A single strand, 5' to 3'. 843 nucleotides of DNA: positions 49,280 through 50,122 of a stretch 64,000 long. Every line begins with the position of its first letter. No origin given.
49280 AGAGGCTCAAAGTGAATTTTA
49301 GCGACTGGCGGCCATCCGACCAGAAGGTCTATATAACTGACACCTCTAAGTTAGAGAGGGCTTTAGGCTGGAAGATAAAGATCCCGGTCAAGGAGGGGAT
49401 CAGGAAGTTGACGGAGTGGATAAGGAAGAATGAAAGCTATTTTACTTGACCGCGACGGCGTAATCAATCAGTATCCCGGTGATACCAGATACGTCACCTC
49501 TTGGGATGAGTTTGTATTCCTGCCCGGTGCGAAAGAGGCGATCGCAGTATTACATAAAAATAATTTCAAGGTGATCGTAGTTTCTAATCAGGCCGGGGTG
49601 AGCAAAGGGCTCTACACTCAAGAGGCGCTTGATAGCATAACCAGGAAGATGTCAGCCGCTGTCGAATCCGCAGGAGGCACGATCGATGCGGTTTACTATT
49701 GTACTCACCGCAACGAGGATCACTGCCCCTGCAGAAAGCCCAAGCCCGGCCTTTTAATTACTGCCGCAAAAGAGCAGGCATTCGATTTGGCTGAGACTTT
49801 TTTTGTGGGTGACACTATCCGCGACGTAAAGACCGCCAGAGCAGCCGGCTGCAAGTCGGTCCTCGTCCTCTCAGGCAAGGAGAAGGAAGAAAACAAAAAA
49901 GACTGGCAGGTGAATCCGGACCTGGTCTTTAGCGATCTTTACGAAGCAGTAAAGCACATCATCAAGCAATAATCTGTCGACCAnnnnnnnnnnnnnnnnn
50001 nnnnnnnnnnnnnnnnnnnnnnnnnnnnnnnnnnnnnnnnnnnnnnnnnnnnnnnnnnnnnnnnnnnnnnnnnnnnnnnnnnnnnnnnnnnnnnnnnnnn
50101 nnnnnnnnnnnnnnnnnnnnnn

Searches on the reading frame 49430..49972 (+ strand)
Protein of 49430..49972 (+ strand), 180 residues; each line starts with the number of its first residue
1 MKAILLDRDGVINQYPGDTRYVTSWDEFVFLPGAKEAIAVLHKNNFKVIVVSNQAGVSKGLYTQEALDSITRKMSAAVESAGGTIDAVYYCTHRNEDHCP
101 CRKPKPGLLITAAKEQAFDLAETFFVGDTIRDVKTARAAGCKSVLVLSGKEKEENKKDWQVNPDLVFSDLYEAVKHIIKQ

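Call 3: search_protein_families(library=pfam, proteins=[window:49430-49972:+], max_evalue=0.1)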
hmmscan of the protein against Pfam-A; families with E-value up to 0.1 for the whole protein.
window:49430-49972:+ (180 aa): 8 families
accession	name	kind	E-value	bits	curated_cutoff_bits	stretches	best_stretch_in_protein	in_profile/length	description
PF13242.12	Hydrolase_like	-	5.6e-18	65.1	22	1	101-173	2-75/75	HAD-hyrolase-like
PF00702.32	Hydrolase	-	2.5e-11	44.8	26.4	1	22-140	91-191/191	haloacid dehalogenase-like hydrolase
PF08645.17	PNK3P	-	3.2e-11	43.7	22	1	20-151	19-131/161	Polynucleotide kinase 3 phosphatase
PF13419.12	HAD_2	-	3.7e-11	43.9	23.8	1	28-146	78-178/178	Haloacid dehalogenase-like hydrolase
PF13344.12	Hydrolase_6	-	2e-05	25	27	1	4-64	1-49/101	Haloacid dehalogenase-like hydrolase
PF12710.13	HAD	-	4e-05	24.6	27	1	29-137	85-189/189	haloacid dehalogenase-like hydrolase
PF07364.17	DUF1485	-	0.0071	16.1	22.8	1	37-93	49-104/290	Metallopeptidase family M81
PF09419.16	PGP_phosphatase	-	0.065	13.3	20.4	0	2-75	42-106/168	Mitochondrial PGP phosphatase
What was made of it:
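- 49430..49972 (+): gmhB-like HAD phosphatase (NCBI MFC1674356.1). It is the last intact gene before the joint. Pfam HAD families (call 3).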

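Call 13: find_encoding_contigs(protein=window:49430-49972:+, flank=10000)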
Protein window:49430-49972:+ (180 aa): no gene with exactly this product is on record in the collection.

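Call 28: list_cluster_members(proteins=[L082:5048-6001:+, L082:5976-7046:+, L082:7052-8314:+, L082:8311-8877:+, L001:11079-12926:+, L001:12933-13877:+, L001:13948-14967:+, L001:14983-16164:+, window:49430-49972:+, window:52135-52440:-])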
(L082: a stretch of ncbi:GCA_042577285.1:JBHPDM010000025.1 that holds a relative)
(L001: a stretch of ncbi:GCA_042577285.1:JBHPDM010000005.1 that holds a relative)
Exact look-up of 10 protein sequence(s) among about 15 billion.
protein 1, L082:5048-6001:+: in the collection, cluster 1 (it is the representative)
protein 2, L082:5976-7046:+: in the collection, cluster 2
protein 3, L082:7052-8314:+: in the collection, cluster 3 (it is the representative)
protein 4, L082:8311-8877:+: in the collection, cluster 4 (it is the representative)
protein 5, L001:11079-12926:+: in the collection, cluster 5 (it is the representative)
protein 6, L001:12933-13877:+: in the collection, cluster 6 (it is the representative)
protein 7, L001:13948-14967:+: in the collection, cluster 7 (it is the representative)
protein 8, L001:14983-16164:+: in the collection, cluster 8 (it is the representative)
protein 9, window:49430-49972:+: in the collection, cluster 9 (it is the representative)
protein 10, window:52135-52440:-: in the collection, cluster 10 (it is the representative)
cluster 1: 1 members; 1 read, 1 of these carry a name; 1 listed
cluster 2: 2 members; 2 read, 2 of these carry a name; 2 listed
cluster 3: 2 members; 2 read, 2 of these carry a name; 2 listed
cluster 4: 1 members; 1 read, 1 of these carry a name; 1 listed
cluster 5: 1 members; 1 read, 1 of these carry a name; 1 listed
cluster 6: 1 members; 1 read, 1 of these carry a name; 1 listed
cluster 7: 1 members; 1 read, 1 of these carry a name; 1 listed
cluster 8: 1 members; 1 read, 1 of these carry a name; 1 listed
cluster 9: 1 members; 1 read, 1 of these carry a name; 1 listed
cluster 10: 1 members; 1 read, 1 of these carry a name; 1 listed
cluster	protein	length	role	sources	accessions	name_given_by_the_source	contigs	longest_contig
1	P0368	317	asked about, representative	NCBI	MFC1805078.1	GTPase ObgE [Candidatus Omnitrophota bacterium]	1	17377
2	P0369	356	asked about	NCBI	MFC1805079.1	glutamate 5-kinase [Candidatus Omnitrophota bacterium]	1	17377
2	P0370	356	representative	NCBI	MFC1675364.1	glutamate 5-kinase [Candidatus Omnitrophota bacterium]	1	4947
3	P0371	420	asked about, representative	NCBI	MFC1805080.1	glutamate-5-semialdehyde dehydrogenase [Candidatus Omnitrophota bacterium]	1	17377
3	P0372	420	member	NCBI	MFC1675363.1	glutamate-5-semialdehyde dehydrogenase [Candidatus Omnitrophota bacterium]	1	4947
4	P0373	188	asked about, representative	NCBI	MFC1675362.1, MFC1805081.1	nicotinate-nucleotide adenylyltransferase [Candidatus Omnitrophota bacterium]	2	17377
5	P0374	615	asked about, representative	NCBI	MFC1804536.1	primosomal protein N' [Candidatus Omnitrophota bacterium]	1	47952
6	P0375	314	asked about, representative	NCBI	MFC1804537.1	methionyl-tRNA formyltransferase [Candidatus Omnitrophota bacterium]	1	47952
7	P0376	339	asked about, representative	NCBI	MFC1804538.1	type I glyceraldehyde-3-phosphate dehydrogenase [Candidatus Omnitrophota bacterium]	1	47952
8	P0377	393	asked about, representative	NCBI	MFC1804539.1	phosphoglycerate kinase [Candidatus Omnitrophota bacterium]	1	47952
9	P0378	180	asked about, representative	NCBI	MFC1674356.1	D-glycero-beta-D-manno-heptose 1,7-bisphosphate 7-phosphatase [Candidatus Omnitrophota ...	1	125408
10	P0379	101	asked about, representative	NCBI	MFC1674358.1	TIGR03936 family radical SAM-associated protein [Candidatus Omnitrophota bacterium]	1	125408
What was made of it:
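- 49430..49972 (+): Accession and name from call 28.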
